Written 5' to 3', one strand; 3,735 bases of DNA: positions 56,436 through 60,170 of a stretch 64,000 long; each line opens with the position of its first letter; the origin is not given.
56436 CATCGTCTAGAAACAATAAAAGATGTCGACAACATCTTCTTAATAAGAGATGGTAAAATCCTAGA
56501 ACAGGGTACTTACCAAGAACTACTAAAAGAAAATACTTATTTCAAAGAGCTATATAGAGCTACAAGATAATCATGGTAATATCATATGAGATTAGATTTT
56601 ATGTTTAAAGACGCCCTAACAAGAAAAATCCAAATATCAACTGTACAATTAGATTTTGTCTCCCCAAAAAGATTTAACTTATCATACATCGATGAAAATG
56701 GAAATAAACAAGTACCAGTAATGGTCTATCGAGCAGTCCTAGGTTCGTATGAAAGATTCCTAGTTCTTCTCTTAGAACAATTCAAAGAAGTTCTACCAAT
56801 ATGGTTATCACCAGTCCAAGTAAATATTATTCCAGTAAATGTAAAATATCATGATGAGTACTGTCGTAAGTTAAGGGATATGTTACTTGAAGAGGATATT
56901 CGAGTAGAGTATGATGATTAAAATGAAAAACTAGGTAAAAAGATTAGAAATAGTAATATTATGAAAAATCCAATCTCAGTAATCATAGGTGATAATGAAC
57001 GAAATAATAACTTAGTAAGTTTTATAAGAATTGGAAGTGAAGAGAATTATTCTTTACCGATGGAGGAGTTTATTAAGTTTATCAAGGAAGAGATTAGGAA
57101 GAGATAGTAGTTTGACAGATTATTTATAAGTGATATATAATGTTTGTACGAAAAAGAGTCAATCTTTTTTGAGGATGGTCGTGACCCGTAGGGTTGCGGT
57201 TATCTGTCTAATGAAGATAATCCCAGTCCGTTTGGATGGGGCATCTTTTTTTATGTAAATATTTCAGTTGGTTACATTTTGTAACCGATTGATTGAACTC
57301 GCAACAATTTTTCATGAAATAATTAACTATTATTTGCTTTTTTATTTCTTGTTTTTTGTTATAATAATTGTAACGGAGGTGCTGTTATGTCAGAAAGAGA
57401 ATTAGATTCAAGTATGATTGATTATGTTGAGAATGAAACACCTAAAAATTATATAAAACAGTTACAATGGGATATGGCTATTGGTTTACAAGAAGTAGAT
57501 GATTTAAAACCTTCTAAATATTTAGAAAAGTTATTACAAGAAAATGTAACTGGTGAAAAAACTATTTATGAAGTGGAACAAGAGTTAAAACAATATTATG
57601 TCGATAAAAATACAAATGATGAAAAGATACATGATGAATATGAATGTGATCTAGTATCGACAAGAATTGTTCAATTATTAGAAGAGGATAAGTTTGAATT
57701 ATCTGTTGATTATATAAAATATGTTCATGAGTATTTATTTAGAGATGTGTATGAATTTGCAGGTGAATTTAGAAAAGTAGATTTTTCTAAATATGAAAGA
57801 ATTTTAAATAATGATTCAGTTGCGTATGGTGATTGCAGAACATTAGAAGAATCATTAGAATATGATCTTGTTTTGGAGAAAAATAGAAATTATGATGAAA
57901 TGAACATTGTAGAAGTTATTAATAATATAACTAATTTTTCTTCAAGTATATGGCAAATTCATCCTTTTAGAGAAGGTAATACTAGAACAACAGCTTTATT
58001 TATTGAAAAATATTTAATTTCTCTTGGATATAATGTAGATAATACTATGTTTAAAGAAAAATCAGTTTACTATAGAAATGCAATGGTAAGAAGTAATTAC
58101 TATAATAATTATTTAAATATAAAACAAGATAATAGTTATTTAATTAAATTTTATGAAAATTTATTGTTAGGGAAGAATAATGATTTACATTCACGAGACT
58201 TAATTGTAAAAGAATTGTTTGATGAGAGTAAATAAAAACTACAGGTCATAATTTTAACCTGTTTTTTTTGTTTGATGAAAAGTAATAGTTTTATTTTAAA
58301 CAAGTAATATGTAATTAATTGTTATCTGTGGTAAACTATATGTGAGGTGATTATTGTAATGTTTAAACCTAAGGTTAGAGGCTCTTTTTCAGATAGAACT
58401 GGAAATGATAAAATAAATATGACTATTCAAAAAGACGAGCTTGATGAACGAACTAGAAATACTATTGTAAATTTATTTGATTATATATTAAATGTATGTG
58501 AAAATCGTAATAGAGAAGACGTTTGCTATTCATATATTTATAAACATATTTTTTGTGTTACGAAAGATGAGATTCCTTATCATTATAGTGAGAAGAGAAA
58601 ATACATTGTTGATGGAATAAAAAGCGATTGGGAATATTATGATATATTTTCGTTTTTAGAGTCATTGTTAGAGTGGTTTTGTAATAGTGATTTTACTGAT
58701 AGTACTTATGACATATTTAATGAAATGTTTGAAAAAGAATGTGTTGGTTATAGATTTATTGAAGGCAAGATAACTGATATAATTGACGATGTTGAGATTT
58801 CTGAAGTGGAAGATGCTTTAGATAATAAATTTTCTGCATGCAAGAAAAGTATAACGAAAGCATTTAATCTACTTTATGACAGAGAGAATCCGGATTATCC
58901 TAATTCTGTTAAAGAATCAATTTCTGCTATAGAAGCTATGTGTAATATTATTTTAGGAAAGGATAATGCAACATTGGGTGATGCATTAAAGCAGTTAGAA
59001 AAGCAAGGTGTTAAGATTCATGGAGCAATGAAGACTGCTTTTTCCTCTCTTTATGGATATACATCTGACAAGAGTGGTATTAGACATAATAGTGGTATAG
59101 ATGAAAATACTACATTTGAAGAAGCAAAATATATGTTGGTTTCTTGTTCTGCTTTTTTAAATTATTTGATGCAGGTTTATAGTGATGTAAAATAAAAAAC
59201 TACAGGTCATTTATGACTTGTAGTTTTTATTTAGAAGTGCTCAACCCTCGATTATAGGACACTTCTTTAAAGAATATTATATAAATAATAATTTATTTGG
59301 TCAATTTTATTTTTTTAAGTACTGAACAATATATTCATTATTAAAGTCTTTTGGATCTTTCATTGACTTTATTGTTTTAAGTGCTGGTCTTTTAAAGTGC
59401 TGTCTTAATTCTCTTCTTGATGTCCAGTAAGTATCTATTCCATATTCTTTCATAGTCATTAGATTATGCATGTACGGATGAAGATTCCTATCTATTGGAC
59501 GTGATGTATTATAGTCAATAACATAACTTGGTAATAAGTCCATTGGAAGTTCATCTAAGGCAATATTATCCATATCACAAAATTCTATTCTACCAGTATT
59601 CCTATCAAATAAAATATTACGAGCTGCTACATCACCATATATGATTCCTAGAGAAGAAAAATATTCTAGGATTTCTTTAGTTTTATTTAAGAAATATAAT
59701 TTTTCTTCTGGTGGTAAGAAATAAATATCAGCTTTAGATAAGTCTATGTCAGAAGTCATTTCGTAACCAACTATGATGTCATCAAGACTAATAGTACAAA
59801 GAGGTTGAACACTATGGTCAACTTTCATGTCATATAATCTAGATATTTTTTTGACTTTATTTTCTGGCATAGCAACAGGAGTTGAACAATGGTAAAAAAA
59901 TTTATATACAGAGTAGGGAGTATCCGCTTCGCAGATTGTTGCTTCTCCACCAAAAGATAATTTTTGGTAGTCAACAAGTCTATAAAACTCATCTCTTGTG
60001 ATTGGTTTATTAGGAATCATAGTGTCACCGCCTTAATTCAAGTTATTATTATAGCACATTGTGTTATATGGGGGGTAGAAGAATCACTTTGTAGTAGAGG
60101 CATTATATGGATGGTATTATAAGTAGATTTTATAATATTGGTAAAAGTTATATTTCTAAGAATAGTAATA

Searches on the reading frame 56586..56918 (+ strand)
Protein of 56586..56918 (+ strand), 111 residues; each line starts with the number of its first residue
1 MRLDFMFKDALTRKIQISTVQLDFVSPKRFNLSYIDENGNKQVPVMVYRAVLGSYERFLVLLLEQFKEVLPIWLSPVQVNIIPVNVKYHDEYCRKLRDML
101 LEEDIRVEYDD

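Call 19: search_protein_families(library=pfam, proteins=[window:56586-56918:+], max_evalue=0.1)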
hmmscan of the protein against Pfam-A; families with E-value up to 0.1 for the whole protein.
window:56586-56918:+ (111 aa): 2 families
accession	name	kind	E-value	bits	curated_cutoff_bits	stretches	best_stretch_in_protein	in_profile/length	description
PF00587.30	tRNA-synt_2b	-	1.3e-10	42.1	29.3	1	2-66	115-179/179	tRNA synthetase class II core domain (G, H, P, S and T)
PF03129.25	HGTP_anticodon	-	9.3e-05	22.9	21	1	78-111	1-36/94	Anticodon binding domain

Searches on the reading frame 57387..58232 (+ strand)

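Call 19: search_protein_families(library=pfam, proteins=[window:57387-58232:+], max_evalue=0.1)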
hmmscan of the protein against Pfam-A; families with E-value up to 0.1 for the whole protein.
window:57387-58232:+ (282 aa): 1 family
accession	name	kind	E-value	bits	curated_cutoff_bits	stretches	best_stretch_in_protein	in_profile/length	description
PF02661.23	Fic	-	1.8e-12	48.4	24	1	105-210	2-93/93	Fic/DOC family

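Call 24: search_protein_families(library=padloc, proteins=[window:57387-58232:+], max_evalue=0.1)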
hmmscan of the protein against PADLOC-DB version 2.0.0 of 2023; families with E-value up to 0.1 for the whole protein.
window:57387-58232:+ (282 aa): 8 families
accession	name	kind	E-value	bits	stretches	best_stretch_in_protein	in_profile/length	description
PDLC05078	PDC-S72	-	1.5e-77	259.2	1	11-280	7-275/377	-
PDLC04838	PDC-S04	-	6.4e-32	109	1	75-239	32-189/209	-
PDLC04839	PDC-S04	-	1.2e-18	65.5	1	77-246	29-195/205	-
PDLC04842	PDC-S04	-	3.4e-11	41.2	1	93-241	26-160/202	-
PDLC04841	PDC-S04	-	1.3e-09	36.1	1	89-239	128-256/292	-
PDLC04837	PDC-S04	-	1.3e-05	22.7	1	98-244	78-215/234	-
PDLC04836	PDC-S04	-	4.6e-05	20.7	1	77-230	61-207/244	-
PDLC03963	SoFic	-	5.7e-05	20.7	1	78-247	89-245/361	-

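Call 25: search_protein_families(library=phrogs, proteins=[window:57387-58232:+], max_evalue=0.1)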
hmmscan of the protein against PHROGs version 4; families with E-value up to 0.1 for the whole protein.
window:57387-58232:+ (282 aa): 7 families
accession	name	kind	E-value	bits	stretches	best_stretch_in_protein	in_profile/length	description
phrog_12747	-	unknown function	1.2e-42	146.9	1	35-264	3-210/211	-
phrog_23170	-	unknown function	3.5e-08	34.3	1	110-245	47-180/191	-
phrog_10690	-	unknown function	6.3e-06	26.4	1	110-244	202-334/346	-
phrog_5978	-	unknown function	1.2e-05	25.6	1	64-260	74-264/364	-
phrog_11900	-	unknown function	1.4e-05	25.7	1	91-236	62-200/230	-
phrog_577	-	moron, auxiliary metabolic gene and host takeover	0.06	14.2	0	178-220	53-95/128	Doc-like toxin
phrog_406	-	unknown function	0.077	14.2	0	9-44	48-82/114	-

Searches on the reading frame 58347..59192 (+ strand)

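Call 19: search_protein_families(library=pfam, proteins=[window:58347-59192:+], max_evalue=0.1)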
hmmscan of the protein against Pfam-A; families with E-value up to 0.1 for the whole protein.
window:58347-59192:+ (282 aa): 4 families
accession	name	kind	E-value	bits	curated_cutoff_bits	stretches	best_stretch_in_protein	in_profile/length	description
PF18863.6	AbiJ_NTD4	-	2e-20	74.3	34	1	13-159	2-151/152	AbiJ N-terminal domain 4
PF07923.18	N1221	-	0.05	13.2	27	1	93-163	3-70/289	N1221-like protein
PF17261.7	DUF5327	-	0.073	14.2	27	0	183-212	23-47/95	Family of unknown function (DUF5327)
PF22697.2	SOS1_NGEF_PH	-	0.079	13.7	27.7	0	26-82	16-69/106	SOS1/NGEF-like PH domain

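Call 24: search_protein_families(library=padloc, proteins=[window:58347-59192:+], max_evalue=0.1)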
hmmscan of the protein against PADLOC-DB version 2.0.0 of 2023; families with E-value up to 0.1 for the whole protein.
window:58347-59192:+ (282 aa): 2 families
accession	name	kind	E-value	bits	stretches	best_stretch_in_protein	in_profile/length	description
PDLC04997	PDC-S32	-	2.2e-87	291.4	1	12-278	8-281/285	-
PDLC04996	PDC-S32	-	3.7e-81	270.8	1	11-279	2-277/280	-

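Call 25: search_protein_families(library=phrogs, proteins=[window:58347-59192:+], max_evalue=0.1)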
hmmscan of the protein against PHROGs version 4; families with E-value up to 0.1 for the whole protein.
window:58347-59192:+ (282 aa): 0 families

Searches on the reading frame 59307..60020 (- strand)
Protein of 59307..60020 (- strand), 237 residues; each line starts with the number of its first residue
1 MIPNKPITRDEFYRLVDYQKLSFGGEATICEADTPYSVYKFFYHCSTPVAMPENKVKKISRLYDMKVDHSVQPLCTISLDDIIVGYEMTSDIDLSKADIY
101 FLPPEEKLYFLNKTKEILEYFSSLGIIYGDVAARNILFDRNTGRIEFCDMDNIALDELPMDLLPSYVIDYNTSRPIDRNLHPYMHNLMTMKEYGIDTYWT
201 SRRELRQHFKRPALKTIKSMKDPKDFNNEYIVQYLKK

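Call 19: search_protein_families(library=pfam, proteins=[window:59307-60020:-], max_evalue=0.1)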
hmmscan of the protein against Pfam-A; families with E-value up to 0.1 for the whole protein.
window:59307-60020:- (237 aa): 2 families
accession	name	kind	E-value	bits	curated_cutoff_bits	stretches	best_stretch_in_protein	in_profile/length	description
PF07714.23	PK_Tyr_Ser-Thr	-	0.025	14.3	23.1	1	105-149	102-145/258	Protein tyrosine and serine/threonine kinase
PF00069.31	Pkinase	-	0.035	13.9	31.7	1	102-150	95-142/263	Protein kinase domain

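Call 24: search_protein_families(library=padloc, proteins=[window:59307-60020:-], max_evalue=0.1)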
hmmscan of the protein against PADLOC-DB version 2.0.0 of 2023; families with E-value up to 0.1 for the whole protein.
window:59307-60020:- (237 aa): 2 families
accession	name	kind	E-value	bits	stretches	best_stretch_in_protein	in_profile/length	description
PDLC04138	mad6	-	0.0002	18.4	1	100-150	446-495/659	mads_6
PDLC03921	MkoA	-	0.025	10.2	1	82-185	566-667/1607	-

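Call 25: search_protein_families(library=phrogs, proteins=[window:59307-60020:-], max_evalue=0.1)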
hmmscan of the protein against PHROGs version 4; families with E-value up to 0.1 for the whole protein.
window:59307-60020:- (237 aa): 0 families
